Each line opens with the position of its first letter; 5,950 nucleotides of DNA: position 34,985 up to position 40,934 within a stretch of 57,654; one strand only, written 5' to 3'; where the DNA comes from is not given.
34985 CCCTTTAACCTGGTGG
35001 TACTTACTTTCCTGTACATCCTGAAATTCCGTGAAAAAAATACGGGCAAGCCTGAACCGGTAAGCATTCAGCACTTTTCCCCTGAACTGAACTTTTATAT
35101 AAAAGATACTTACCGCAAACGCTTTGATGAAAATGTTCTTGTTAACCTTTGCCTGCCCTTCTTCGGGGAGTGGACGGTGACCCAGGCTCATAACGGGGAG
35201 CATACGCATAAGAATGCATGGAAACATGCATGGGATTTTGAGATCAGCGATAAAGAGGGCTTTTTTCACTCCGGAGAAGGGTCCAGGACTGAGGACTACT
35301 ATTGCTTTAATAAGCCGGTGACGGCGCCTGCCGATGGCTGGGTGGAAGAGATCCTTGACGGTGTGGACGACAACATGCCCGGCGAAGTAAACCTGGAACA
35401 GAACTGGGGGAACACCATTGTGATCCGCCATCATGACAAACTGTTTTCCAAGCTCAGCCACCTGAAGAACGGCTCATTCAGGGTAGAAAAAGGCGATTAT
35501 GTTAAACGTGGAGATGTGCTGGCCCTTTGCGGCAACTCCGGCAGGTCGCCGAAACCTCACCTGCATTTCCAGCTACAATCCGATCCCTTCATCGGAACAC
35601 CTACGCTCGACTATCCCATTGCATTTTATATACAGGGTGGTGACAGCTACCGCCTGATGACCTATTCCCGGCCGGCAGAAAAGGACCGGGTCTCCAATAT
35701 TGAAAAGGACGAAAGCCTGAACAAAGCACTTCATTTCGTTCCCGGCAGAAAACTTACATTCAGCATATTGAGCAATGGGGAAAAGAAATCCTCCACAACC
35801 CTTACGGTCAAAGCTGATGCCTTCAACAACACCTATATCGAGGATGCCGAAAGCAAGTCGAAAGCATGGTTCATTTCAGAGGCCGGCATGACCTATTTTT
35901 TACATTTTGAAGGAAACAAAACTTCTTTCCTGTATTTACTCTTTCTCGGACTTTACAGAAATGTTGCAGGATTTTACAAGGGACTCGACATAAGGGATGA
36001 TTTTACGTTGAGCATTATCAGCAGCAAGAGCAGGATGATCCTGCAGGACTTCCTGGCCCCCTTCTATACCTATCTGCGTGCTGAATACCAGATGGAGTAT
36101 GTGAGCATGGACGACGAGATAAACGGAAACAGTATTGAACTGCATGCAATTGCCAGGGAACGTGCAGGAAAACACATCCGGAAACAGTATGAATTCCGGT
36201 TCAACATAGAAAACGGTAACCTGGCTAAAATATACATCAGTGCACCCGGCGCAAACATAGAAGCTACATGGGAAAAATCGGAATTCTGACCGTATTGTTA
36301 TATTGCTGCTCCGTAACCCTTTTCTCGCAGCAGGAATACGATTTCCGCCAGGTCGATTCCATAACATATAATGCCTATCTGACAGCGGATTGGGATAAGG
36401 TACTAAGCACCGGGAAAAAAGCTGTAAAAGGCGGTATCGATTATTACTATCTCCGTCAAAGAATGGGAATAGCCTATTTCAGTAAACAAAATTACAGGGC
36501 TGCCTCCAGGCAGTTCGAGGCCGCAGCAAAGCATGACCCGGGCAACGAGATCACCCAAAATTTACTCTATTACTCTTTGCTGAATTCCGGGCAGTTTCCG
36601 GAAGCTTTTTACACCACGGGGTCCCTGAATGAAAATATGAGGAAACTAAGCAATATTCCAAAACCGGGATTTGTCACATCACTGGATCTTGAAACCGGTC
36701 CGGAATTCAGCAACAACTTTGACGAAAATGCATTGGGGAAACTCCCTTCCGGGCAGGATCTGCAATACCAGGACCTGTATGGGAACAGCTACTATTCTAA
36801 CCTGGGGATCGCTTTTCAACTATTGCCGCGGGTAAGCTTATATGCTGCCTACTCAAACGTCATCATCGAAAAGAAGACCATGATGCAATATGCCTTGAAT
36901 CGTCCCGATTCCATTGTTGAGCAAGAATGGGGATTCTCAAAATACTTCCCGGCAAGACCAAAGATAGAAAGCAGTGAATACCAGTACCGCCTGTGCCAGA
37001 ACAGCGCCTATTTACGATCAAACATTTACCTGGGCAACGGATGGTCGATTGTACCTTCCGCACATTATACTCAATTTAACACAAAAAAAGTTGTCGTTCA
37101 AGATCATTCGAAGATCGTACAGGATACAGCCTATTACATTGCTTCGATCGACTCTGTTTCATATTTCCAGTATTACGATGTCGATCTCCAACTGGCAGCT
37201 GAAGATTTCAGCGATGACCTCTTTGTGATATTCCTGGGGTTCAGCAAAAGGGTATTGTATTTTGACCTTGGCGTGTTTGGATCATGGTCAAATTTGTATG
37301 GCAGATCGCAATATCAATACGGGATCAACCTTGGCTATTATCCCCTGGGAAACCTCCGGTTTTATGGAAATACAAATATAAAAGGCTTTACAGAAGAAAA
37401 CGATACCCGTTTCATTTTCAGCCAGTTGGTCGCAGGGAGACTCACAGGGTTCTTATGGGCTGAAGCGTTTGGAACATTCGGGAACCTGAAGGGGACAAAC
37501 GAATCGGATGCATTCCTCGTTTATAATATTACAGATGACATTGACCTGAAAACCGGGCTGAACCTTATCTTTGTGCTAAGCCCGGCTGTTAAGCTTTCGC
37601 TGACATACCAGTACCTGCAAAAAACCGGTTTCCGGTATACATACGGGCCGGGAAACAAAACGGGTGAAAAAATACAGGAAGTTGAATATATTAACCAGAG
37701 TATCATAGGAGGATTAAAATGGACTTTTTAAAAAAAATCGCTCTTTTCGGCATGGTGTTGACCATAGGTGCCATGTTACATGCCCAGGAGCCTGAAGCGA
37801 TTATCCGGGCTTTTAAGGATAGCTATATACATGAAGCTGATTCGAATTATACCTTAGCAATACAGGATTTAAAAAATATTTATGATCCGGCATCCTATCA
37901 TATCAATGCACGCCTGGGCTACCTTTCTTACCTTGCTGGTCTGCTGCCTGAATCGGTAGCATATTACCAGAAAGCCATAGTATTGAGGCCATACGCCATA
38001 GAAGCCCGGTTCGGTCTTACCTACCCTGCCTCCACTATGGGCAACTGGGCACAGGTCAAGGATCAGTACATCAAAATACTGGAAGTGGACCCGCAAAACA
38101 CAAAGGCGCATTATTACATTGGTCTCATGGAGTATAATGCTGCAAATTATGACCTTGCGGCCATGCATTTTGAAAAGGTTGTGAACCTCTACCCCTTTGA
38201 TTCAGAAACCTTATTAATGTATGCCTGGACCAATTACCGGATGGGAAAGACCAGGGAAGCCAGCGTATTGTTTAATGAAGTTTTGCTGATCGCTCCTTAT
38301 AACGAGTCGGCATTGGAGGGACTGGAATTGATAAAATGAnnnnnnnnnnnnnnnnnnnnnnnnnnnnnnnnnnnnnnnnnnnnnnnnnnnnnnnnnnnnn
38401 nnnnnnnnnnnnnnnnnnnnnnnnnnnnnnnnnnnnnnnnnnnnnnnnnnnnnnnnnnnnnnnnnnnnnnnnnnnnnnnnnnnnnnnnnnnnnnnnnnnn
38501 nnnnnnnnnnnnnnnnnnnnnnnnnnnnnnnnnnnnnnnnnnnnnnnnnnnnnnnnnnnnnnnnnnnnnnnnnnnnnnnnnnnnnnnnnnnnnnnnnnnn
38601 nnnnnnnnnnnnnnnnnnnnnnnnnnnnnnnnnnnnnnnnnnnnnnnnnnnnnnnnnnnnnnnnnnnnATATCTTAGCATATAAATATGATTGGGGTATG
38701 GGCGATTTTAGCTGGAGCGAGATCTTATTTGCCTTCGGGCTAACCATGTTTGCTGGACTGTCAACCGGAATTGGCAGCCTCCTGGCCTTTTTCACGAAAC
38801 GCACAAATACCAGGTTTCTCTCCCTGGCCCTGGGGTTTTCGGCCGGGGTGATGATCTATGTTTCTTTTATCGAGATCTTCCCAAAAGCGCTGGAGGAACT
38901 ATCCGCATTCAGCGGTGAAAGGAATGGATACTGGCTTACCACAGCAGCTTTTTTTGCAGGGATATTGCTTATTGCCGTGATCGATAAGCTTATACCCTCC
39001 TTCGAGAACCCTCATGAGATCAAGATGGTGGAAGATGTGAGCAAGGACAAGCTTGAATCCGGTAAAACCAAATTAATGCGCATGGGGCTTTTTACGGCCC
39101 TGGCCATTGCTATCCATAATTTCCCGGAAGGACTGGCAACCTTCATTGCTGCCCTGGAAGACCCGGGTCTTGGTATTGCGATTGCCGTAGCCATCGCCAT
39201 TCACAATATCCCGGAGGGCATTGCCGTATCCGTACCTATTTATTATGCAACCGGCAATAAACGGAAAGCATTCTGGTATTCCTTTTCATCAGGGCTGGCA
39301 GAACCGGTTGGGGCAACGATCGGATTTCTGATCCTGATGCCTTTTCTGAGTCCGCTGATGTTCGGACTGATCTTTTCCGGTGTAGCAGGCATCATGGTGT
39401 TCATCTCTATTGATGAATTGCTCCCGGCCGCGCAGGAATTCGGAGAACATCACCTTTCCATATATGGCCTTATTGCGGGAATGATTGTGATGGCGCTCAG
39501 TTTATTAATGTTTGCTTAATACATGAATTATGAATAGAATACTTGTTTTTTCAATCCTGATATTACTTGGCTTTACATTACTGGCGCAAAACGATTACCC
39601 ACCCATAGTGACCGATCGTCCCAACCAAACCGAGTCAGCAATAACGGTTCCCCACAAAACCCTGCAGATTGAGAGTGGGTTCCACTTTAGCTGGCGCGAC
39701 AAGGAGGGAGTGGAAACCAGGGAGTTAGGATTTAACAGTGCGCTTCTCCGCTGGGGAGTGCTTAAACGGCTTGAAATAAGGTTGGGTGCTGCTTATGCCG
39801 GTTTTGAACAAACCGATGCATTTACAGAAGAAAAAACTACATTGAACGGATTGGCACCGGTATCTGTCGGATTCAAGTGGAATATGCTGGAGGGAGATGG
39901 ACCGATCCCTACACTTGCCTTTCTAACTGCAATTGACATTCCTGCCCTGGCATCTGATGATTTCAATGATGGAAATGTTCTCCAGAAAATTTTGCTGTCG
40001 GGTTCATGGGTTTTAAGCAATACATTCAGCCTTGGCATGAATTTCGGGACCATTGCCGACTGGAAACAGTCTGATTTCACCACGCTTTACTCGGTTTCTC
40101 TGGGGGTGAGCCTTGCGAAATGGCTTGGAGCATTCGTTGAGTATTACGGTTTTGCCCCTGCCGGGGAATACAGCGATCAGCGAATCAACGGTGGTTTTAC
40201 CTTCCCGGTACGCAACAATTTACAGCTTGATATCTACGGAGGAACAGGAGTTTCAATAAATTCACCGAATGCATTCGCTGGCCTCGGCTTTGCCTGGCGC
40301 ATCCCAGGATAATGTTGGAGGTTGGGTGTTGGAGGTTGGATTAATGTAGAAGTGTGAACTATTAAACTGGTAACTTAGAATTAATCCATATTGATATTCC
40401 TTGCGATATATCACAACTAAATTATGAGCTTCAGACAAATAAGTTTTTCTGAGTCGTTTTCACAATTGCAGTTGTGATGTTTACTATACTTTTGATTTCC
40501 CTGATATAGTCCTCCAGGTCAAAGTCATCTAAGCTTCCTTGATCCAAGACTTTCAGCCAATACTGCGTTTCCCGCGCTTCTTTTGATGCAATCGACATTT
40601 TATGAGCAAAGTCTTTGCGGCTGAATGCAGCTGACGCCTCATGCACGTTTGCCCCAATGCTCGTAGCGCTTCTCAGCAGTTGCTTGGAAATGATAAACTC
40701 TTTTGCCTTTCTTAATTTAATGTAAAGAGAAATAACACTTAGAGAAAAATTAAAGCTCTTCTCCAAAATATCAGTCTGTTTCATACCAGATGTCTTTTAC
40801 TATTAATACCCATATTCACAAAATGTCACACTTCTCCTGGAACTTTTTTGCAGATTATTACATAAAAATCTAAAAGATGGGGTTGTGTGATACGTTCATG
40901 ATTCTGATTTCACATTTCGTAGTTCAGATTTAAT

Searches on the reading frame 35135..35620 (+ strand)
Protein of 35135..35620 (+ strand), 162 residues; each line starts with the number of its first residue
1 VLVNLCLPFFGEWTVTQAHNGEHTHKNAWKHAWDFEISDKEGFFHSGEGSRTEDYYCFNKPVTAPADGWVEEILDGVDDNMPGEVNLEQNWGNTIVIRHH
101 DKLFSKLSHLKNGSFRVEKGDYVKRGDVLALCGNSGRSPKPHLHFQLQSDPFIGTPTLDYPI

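Call 54: search_solved_structures(query=window:35135-35620:+, max_evalue=0.01, show_alignments=3)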
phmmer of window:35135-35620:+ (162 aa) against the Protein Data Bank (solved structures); distinct sequences matched with E-value up to 0.01: 28.
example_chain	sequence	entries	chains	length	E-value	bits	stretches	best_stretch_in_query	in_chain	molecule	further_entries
9gy1_A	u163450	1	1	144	2.5e-07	33.5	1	23-148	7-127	Peptidase, M23 family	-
2gu1_A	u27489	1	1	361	8.9e-07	31.7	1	91-147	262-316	Zinc peptidase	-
4qp5_A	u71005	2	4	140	1.5e-06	31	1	92-155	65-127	Lysostaphin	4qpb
6yj1_A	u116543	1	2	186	2.4e-06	30.3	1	83-148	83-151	ORF007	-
2b44_A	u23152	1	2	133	3.1e-06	30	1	91-150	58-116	Glycyl-glycine endopeptidase lytM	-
2b0p_A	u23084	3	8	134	3.1e-06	30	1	91-150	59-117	Glycyl-glycine endopeptidase lytM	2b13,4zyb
6jmx_A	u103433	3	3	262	3.3e-06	29.9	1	92-147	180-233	Peptidase M23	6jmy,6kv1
6ue4_A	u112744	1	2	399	3.5e-06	29.8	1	91-147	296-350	ShyA endopeptidase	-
6u2a_A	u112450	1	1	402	3.5e-06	29.8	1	91-147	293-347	ShyA endopeptidase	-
4lxc_A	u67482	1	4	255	4.1e-06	29.6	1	92-155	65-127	Lysostaphin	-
5nmy_A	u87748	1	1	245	4.1e-06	29.6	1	92-155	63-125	Lysostaphin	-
6rk4_A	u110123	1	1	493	1.3e-05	28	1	92-155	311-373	Lysostaphin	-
5kvp_A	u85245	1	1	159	1.4e-05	27.8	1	49-147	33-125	Zoocin A endopeptidase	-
7qrl_A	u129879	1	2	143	1.9e-05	27.4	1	73-153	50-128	DipM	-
7qrl_C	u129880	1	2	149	2.1e-05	27.3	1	73-153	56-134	DipM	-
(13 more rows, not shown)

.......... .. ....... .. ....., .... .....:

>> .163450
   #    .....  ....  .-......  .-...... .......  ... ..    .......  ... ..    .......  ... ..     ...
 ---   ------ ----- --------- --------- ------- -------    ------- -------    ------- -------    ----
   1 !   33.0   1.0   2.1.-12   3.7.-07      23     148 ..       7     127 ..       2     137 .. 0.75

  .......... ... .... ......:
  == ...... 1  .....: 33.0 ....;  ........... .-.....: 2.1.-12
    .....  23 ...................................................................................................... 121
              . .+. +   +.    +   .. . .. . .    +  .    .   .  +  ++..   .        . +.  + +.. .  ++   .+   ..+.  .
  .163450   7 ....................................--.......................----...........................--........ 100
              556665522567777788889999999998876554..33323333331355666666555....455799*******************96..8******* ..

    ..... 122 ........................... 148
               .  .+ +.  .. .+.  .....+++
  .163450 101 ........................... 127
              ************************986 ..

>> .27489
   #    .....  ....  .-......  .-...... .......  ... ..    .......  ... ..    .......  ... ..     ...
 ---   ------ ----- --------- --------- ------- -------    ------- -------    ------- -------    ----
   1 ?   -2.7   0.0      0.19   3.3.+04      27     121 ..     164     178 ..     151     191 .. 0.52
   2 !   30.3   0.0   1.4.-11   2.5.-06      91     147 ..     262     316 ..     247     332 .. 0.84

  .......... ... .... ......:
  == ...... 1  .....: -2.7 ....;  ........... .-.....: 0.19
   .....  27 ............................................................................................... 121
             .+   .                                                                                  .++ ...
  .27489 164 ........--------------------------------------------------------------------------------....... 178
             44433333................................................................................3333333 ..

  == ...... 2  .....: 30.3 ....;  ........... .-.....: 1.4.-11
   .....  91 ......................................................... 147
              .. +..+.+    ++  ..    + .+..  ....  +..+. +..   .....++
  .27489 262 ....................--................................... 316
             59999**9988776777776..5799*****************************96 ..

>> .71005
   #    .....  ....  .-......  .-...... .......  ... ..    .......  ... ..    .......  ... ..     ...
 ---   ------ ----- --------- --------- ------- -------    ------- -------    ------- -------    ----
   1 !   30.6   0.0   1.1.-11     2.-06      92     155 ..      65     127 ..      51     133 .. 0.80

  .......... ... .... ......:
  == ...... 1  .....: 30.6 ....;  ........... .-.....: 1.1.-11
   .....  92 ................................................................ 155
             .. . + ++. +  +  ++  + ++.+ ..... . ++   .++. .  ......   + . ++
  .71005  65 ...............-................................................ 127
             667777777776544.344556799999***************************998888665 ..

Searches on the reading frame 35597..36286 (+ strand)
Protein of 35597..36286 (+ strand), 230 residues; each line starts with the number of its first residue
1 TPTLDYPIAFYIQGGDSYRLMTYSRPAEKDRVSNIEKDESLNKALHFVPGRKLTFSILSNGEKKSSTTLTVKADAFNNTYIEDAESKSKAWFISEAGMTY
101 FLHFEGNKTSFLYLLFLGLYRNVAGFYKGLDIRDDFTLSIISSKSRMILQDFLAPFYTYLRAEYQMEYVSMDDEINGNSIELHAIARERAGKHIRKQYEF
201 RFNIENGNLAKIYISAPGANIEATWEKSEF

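Call 48: search_protein_families(library=pfam, proteins=[window:35597-36286:+], max_evalue=10)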
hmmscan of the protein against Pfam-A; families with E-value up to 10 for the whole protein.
window:35597-36286:+ (230 aa): 0 families

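Call 81: search_solved_structures(query=A7, max_evalue=10)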
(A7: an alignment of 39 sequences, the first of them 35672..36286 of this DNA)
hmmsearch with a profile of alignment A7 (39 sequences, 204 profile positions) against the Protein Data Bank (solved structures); distinct sequences matched with E-value up to 10: 2.
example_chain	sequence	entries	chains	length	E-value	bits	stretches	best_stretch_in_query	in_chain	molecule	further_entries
9bid_A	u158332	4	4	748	0.97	12.3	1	122-199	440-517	Protein zyg-11 homolog B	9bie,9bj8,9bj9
9lk2_A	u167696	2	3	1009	1.6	11.6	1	122-199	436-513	Protein zyg-11 homolog B,Green fluorescent protein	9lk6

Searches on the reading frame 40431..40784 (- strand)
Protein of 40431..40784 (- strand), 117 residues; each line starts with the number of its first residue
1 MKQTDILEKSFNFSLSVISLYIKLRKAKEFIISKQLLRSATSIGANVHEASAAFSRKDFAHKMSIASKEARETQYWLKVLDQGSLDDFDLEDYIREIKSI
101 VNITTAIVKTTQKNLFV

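Call 88: search_protein_families(library=pfam, proteins=[window:40431-40784:-], max_evalue=0.00001)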
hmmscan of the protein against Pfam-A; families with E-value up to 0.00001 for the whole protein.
window:40431-40784:- (117 aa): 1 family
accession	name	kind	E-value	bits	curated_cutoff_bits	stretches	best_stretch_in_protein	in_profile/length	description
PF05635.17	23S_rRNA_IVP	-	6.2e-23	81.5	33.8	1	3-103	2-103/106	23S rRNA-intervening sequence protein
